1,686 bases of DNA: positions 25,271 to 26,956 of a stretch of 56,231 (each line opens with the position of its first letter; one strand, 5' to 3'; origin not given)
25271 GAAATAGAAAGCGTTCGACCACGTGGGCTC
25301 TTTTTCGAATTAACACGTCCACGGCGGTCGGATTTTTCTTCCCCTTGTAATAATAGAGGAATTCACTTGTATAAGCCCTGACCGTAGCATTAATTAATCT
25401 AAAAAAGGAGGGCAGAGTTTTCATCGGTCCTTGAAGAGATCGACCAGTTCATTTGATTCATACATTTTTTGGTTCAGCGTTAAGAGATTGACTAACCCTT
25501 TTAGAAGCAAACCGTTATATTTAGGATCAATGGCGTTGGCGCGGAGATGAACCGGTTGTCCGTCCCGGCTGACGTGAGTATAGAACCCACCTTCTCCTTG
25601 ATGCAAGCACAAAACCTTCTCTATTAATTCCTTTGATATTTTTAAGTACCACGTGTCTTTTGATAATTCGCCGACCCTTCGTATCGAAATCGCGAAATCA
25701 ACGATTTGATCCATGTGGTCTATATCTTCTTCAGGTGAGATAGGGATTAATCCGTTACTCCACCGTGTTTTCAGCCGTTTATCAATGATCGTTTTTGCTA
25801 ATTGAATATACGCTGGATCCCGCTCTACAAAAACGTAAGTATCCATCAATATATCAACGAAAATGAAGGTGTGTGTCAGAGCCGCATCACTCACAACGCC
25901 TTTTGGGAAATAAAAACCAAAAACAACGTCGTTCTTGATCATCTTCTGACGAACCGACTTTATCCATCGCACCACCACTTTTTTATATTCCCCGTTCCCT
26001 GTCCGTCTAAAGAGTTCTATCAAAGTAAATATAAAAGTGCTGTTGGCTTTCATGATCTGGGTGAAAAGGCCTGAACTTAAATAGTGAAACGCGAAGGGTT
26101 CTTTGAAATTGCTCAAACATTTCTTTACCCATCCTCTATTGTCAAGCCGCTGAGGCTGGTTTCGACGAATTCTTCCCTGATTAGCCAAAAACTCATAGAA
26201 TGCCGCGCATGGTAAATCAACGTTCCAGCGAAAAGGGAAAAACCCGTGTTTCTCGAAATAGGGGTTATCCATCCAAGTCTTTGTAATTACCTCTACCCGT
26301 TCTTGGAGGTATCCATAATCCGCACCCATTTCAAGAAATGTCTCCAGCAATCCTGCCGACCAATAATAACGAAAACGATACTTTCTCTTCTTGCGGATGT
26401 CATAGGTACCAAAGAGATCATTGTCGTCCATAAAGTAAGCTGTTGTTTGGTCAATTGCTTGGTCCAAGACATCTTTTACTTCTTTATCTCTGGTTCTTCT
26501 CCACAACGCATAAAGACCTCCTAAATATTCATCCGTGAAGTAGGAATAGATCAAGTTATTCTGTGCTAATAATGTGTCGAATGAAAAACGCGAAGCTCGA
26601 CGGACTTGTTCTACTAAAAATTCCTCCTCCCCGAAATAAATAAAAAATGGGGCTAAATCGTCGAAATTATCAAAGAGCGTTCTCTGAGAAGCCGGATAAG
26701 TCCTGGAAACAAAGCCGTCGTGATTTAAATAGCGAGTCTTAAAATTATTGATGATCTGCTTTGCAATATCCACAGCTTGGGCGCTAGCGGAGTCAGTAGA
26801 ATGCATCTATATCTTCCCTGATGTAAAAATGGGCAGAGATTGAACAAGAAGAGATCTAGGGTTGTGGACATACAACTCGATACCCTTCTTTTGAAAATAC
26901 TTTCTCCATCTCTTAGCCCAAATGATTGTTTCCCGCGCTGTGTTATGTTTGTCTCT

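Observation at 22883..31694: Nonulosonic-acid operon extended by a B12-radical SAM enzyme, an extended nitroreductase and an unknown 461-aa protein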

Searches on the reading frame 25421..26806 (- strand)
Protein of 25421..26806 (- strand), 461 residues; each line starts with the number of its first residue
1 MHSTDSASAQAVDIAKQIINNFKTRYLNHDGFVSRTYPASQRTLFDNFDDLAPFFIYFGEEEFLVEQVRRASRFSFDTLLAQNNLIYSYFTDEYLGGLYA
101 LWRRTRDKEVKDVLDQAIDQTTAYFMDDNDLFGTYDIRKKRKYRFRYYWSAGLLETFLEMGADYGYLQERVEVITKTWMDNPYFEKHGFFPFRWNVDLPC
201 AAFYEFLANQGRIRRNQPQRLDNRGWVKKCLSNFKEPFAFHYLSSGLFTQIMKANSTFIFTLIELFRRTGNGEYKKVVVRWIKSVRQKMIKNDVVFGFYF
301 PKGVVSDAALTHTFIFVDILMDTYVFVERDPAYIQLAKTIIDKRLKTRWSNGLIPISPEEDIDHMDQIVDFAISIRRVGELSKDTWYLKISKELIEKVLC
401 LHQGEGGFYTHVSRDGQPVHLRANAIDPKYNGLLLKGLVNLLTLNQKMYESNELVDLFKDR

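Call 4: search_protein_families(library=pfam, proteins=[window:25421-26806:-], max_evalue=0.01)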
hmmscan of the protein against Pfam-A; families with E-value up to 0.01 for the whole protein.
window:25421-26806:- (461 aa): 1 family
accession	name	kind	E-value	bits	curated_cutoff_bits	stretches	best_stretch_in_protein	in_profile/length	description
PF03663.20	Glyco_hydro_76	-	0.004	17.1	25.9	0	81-131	211-261/366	Glycosyl hydrolase family 76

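Call 5: search_protein_families(library=ncbifam, proteins=[window:25421-26806:-], max_evalue=0.01)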
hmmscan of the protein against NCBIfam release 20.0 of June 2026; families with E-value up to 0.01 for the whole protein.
window:25421-26806:- (461 aa): 0 families

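Call 12: find_encoding_contigs(protein=window:25421-26806:-, flank=10000, max_places=10)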
Protein window:25421-26806:- (461 aa): 2 contigs read that carry it; 2 places shown.
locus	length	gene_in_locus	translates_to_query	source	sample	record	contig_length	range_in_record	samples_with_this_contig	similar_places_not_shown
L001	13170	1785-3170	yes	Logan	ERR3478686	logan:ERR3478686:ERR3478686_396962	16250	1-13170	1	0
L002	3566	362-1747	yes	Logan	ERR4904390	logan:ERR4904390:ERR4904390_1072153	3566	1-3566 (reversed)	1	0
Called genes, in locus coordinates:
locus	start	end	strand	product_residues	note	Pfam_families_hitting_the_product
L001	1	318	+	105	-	?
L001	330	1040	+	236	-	PF02348:CTP_transf_3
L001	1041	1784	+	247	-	-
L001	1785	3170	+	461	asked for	-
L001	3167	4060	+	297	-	PF00881:Nitroreductase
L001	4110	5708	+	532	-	PF02310:B12-binding, PF04055:Radical_SAM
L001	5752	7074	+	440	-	PF09594:GT87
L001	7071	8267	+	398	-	PF13439:Glyco_transf_4, PF13579:Glyco_trans_4_4, PF20706:GT4-conflict (weak), PF00534:Glycos_transf_1, PF13692:Glyco_trans_1_4, PF13524:Glyco_trans_1_2 (weak)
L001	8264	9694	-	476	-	PF13489:Methyltransf_23, PF08241:Methyltransf_11, PF08242:Methyltransf_12, PF13649:Methyltransf_25, PF13847:Methyltransf_31, PF13641:Glyco_tranf_2_3, PF00535:Glycos_transf_2, PF10111:Glyco_tranf_2_2, +2 more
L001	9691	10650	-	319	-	PF01073:3Beta_HSD (faint), PF01370:Epimerase, PF02719:Polysacc_synt_2 (faint), PF04321:RmlD_sub_bind, PF16363:GDP_Man_Dehyd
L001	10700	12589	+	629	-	PF13522:GATase_6, PF13537:GATase_7, PF00733:Asn_synthase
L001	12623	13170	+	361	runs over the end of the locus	PF13439:Glyco_transf_4 (weak), PF00534:Glycos_transf_1, PF13692:Glyco_trans_1_4, PF13524:Glyco_trans_1_2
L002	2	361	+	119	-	?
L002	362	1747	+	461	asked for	-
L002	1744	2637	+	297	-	PF00881:Nitroreductase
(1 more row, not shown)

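Call 13: find_homologous_proteins(query=window:25421-26806:-)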
Query window:25421-26806:- (461 aa): 128 proteins with E <= 0.001 among 5283 candidates; the best 120 are listed.
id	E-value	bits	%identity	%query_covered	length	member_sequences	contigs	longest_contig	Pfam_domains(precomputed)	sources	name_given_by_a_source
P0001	0.0e+0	1065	100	100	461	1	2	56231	-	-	-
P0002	7.6e-236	802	74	100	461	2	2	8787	-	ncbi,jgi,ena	-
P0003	2.9e-148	513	52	97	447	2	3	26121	-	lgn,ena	-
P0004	9.4e-137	475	47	97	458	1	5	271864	PF06202.21,PF03663.21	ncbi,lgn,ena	ncbi:MAG: hypothetical protein AAB352_03460 [Patescibacteria group bacterium]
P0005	3.9e-133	463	48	97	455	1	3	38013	-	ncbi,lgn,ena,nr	ncbi:MAG: hypothetical protein ISS47_01450 [Candidatus Omnitrophica bacterium]|nr:hypothetical prote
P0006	4.9e-130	453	46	97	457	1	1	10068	-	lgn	-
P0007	6.0e-130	453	46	100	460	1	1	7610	-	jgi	jgi:hypothetical protein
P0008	1.2e-127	445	47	96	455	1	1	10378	-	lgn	-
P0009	8.6e-125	436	48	97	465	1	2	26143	-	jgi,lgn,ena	jgi:hypothetical protein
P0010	4.0e-121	424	46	97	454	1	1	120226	-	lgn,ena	-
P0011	8.9e-118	413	45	96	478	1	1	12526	-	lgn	-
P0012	9.3e-118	412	46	96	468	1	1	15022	-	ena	-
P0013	1.6e-117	412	42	100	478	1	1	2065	-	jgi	jgi:hypothetical protein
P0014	1.2e-116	409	45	97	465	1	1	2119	-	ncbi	-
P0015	2.0e-116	408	43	100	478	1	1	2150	-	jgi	-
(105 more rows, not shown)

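Call 17: find_related_loci(query=A1, collection=genome_contigs, flank=10000)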
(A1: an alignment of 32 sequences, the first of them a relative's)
Query A1 (461 aa) in genome_contigs; peptide patterns used: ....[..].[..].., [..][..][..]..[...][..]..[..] (x = any residue, [..] = any of these).
47 stretches matched a pattern; 23 encode a relative of the query (tblastn E <= 1e-3); 20 distinct loci.
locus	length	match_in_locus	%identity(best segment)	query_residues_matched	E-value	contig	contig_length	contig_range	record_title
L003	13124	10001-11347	47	15-461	1e-143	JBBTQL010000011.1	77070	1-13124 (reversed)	MAG: Patescibacteria group bacterium isolate H43-bin081_1 H43_bin081_1_000000000011, whole genome shotgun sequence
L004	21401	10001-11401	41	12-461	1e-110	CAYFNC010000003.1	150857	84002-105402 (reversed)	MAG TPA_asm: uncultured Hyphomicrobiales bacterium isolate ERP019367_co2_49 genome assembly, contig: NODE_114_length_150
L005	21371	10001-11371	38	15-461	6e-98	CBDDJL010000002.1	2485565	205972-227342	MAG: Rhodospirillales bacterium isolate 31c28a96-7474-444d-91f1-dcec9bbdbe2f genome assembly, contig: contig_2, whole ge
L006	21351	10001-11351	44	13-461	5e-96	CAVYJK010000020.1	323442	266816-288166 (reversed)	MAG: uncultured delta proteobacterium isolate MFD01299.bin.2.17 genome assembly, contig: contig_18830, whole genome shot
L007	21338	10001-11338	34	15-461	1e-90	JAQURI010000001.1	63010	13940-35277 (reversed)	MAG: Candidatus Ratteibacteria bacterium isolate STD1_7 NODE_908_length_63010_cov_8.978436_Sandtown_D1, whole genome sho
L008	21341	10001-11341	34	15-461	1e-82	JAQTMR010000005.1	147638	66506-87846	MAG: Phycisphaerae bacterium isolate STA_45 NODE_234_length_147638_cov_6.507738_Sandtown_A, whole genome shotgun sequenc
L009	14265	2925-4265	36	15-461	1e-82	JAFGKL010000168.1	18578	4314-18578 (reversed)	MAG: Sedimentisphaerales bacterium isolate Zod_Metabat.331 k87_10052895, whole genome shotgun sequence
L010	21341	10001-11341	35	15-461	5e-82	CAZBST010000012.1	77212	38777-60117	MAG TPA_asm: uncultured Pirellulales bacterium isolate SRP323688_co1_230 genome assembly, contig: NODE_662_length_77212_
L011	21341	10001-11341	34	15-461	2e-80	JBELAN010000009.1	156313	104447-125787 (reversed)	MAG: Sedimentisphaerales bacterium isolate SPRUCE 94 SPRUCE_94_9, whole genome shotgun sequence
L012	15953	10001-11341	34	15-461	2e-80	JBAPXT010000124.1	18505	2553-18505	MAG: Sedimentisphaerales bacterium isolate MFD00095_ilm_asm_bin10 k127_213064, whole genome shotgun sequence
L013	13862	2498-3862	35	2-461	3e-79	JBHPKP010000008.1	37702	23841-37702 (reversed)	Bacterium isolate SAG AM-320-J04 AM-320-J04_NODE_8, whole genome shotgun sequence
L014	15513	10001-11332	34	18-461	1e-76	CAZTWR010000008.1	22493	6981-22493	MAG TPA_asm: uncultured Pirellulales bacterium isolate SRP214966_co5_400 genome assembly, contig: NODE_1745_length_22493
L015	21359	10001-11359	32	6-461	3e-76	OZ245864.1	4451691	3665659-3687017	MAG: Tagaea sp. isolate b89f3a61-f39d-4744-9122-d78dad599a90 genome assembly, chromosome: 1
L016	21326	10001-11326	32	23-461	4e-70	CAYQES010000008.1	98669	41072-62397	MAG TPA_asm: uncultured Bdellovibrionales bacterium isolate SRP329715_co2_368 genome assembly, contig: NODE_447_length_9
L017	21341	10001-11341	30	16-461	7e-62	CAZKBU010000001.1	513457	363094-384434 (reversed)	MAG TPA_asm: uncultured Bdellovibrionales bacterium isolate SRP239054_co1_160 genome assembly, contig: NODE_3_length_513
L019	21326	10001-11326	35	15-461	2e-76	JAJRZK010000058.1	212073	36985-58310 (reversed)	MAG: Nitrospirae bacterium isolate Dive96_bin4.192 k141_4572096, whole genome shotgun sequence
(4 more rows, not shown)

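Call 25: search_solved_structures(query=A1, max_evalue=10)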
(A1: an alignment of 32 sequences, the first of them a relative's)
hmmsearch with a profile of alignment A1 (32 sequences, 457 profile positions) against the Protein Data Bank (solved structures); distinct sequences matched with E-value up to 10: 2.
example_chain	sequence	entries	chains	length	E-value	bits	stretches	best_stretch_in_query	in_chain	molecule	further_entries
4mu9_A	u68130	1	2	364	0.01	18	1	259-393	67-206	Glycoside hydrolase family 73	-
2wbn_A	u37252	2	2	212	1.8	10.7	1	355-386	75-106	TERMINASE LARGE SUBUNIT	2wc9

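Call 27: predict_structure(alignment_id=A1)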
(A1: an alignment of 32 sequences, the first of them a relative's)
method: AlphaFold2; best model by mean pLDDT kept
length: 461 residues; sequences in the alignment: 32
mean_pLDDT: 92.6   pTM: 0.92
mean pLDDT of the five models: 92.6, 92.4, 91.7, 91.3, 91.2
residues with pLDDT >= 90: 373; 70-90: 64; 50-70: 21; < 50: 3
segments of 3 or more residues with pLDDT < 50: 1-3
pLDDT, mean of each block of 10 residues (from residue 1): 65 97 96 94 92 97 98 91 88 96 98 97 94 91 91 96 95 96 95 89 89 76 61 69 87 93 97 98 98 97 94 98 98 99 98 97 98 98 98 98 96 97 91 98 95 90 56
secondary structure, 60 per line:
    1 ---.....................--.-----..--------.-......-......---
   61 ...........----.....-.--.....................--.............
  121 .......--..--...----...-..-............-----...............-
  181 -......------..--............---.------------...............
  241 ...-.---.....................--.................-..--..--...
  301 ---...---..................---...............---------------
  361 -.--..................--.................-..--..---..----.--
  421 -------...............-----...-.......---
elements in order: H4-24 H45-50 H52-57 H61-71 H76-80 E85-87 H88-105 H108-125 E134-136 E141-143 H148-159 H165-179 H182-187 H198-209 H226-243 H251-269 H272-288 E298-300 E304-306 H310-327 H331-345 H365-382 H385-401 H428-442 H452-458

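Call 29: fold_search(model_id=the predicted structure, library=pdb)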
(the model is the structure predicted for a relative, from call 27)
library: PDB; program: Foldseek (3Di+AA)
matches with E <= 10: 1285; with E <= 0.001: 143
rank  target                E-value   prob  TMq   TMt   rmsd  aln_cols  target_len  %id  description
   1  5x32_A                2.1e-08  1.00  0.58  0.69   5.9       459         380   11  Crystal structure of D-mannose isomerase (released 2018-02-07)
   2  7tkv_B                4.6e-08  1.00  0.51  0.39  12.2       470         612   11  Crystal Structure of the Thioredox_DsbH Domain-Containing Uncharacterized Protein Bab1_2064 from Brucella abortus (released 2022-01-26)
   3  5x32_B                1.1e-07  1.00  0.55  0.63   6.5       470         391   11  Crystal structure of D-mannose isomerase (released 2018-02-07)
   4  7tkv_A                1.1e-07  1.00  0.51  0.38  11.6       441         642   11  Crystal Structure of the Thioredox_DsbH Domain-Containing Uncharacterized Protein Bab1_2064 from Brucella abortus (released 2022-01-26)
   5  3gt5                  1.2e-07  1.00  0.55  0.63   6.5       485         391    9  Crystal structure of an N-acetylglucosamine 2-epimerase family protein from Xylella fastidiosa (released 2009-04-14)
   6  1nxc_A                1.9e-07  1.00  0.64  0.63   6.2       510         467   13  Structure of mouse Golgi alpha-1,2-mannosidase IA reveals the molecular basis for substrate specificity among Class I  (released 2004-05-04)
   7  5zig_A                2.0e-07  1.00  0.53  0.60   6.8       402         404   10  The Structure of cellobiose 2-epimerase from Spirochaeta thermophila DSM 6192 (released 2019-04-10)
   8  4mu9_B                3.3e-07  1.00  0.45  0.55   9.8       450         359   13  Crystal structure of a putative glycosylhydrolase (BT_3782) from Bacteroides thetaiotaomicron VPI-5482 at 1.89 A resol (released 2013-10-09)
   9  4mu9_A                3.5e-07  1.00  0.45  0.55  11.7       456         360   13  Crystal structure of a putative glycosylhydrolase (BT_3782) from Bacteroides thetaiotaomicron VPI-5482 at 1.89 A resol (released 2013-10-09)
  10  3wkf                  3.8e-07  1.00  0.57  0.63   7.6       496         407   11  Crystal structure of cellobiose 2-epimerase (released 2013-12-25)
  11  5kij_A                4.6e-07  1.00  0.68  0.69   4.3       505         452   12  Crystal structure of the class I human endoplasmic reticulum 1,2-alpha-mannosidase and Man9GlcNAc2-PA complex (released 2017-05-10)
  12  5zhb_B                4.6e-07  1.00  0.53  0.62   6.2       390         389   14  Structure of Cellobiose 2-Epimerase from Bacillus thermoamylovorans B4167 (released 2019-06-19)
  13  1hcu_C                4.8e-07  1.00  0.62  0.59   5.9       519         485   10  alpha-1,2-mannosidase from Trichoderma reesei (released 2001-10-18)
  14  5zig_D                5.0e-07  1.00  0.53  0.61   6.3       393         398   11  The Structure of cellobiose 2-epimerase from Spirochaeta thermophila DSM 6192 (released 2019-04-10)
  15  3wkg_A                5.0e-07  1.00  0.56  0.62   7.5       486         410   11  Crystal structure of cellobiose 2-epimerase in complex with glucosylmannose (released 2013-12-25)
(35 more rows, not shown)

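Call 31: find_encoding_contigs(protein=P0002, flank=10000, max_places=3)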
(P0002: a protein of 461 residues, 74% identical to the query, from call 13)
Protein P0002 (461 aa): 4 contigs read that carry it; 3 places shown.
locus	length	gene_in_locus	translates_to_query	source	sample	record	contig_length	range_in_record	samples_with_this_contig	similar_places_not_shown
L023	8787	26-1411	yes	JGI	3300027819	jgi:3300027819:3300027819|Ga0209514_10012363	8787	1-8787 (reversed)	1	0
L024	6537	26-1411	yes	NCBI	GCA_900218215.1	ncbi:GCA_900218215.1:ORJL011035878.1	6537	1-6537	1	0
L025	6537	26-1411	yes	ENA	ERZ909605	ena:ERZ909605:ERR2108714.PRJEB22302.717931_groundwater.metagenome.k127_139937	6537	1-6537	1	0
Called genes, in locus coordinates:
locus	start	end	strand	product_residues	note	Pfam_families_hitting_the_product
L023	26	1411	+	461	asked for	-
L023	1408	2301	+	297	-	PF14512:TM1586_NiRdase (faint), PF00881:Nitroreductase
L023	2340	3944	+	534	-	PF02310:B12-binding, PF04055:Radical_SAM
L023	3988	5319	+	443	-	PF09594:GT87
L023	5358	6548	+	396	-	PF13579:Glyco_trans_4_4 (faint), PF20706:GT4-conflict, PF00534:Glycos_transf_1, PF13692:Glyco_trans_1_4, PF13524:Glyco_trans_1_2 (weak)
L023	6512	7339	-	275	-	PF08241:Methyltransf_11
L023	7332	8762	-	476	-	PF13489:Methyltransf_23, PF08241:Methyltransf_11, PF08242:Methyltransf_12, PF13649:Methyltransf_25, PF13847:Methyltransf_31, PF13641:Glyco_tranf_2_3, PF00535:Glycos_transf_2, PF10111:Glyco_tranf_2_2, +2 more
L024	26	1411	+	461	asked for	-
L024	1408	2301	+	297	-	PF14512:TM1586_NiRdase (faint), PF00881:Nitroreductase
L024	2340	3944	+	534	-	PF02310:B12-binding, PF04055:Radical_SAM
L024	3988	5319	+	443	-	PF09594:GT87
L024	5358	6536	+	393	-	?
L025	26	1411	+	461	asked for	-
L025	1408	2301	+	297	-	PF14512:TM1586_NiRdase (faint), PF00881:Nitroreductase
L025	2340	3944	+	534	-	PF02310:B12-binding, PF04055:Radical_SAM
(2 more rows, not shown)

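Call 32: find_encoding_contigs(protein=P0003, flank=10000, max_places=3)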
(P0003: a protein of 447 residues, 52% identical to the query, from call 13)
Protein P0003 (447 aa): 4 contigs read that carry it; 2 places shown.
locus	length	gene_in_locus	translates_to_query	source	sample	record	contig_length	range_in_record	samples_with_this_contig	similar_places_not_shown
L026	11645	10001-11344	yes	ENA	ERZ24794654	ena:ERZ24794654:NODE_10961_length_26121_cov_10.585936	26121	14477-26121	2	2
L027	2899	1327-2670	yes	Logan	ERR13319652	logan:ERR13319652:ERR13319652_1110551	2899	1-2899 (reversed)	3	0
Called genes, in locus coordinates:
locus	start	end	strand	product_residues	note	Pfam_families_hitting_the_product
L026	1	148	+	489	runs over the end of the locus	PF07714:PK_Tyr_Ser-Thr (weak), PF13489:Methyltransf_23, PF13847:Methyltransf_31, PF08241:Methyltransf_11, PF08242:Methyltransf_12, PF13649:Methyltransf_25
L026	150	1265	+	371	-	-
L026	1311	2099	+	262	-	PF13489:Methyltransf_23, PF07021:MetW, PF08241:Methyltransf_11, PF08242:Methyltransf_12, PF13649:Methyltransf_25, PF13847:Methyltransf_31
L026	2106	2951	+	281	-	PF13489:Methyltransf_23, PF13649:Methyltransf_25, PF13847:Methyltransf_31 (weak), PF08241:Methyltransf_11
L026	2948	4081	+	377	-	PF13439:Glyco_transf_4, PF13579:Glyco_trans_4_4 (weak), PF00534:Glycos_transf_1, PF13692:Glyco_trans_1_4, PF13524:Glyco_trans_1_2 (weak)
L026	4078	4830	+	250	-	PF00891:Methyltransf_2, PF05175:MTS, PF13489:Methyltransf_23, PF07021:MetW, PF13847:Methyltransf_31, PF08241:Methyltransf_11, PF08242:Methyltransf_12, PF13649:Methyltransf_25, +1 more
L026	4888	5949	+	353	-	PF00535:Glycos_transf_2, PF10111:Glyco_tranf_2_2, PF13641:Glyco_tranf_2_3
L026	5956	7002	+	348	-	PF13439:Glyco_transf_4, PF13579:Glyco_trans_4_4 (weak), PF00534:Glycos_transf_1, PF13692:Glyco_trans_1_4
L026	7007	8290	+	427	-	PF13439:Glyco_transf_4, PF13579:Glyco_trans_4_4, PF20706:GT4-conflict (weak), PF00534:Glycos_transf_1, PF13692:Glyco_trans_1_4, PF13524:Glyco_trans_1_2 (weak)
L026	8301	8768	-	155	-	PF01451:LMWPc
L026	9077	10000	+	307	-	PF00881:Nitroreductase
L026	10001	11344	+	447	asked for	-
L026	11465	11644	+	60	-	?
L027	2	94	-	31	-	?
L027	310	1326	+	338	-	PF00881:Nitroreductase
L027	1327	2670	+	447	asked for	-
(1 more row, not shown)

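Call 51: search_protein_families(library=pfam, proteins=[window:25421-26806:-], max_evalue=10)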
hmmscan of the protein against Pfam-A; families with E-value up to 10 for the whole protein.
window:25421-26806:- (461 aa): 2 families
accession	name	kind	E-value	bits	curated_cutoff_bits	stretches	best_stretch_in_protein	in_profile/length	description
PF03663.20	Glyco_hydro_76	-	0.004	17.1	25.9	1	81-131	211-261/366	Glycosyl hydrolase family 76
PF07944.18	Beta-AFase-like_GH127_cat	-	0.15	11.5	24.9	1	322-398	186-258/376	Beta-L-arabinofuranosidase, GH127 catalytic domain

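Call 66: search_protein_families(library=padloc, proteins=[window:25421-26806:-], max_evalue=0.01)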
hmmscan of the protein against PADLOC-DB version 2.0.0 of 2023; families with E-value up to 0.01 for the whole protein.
window:25421-26806:- (461 aa): 0 families
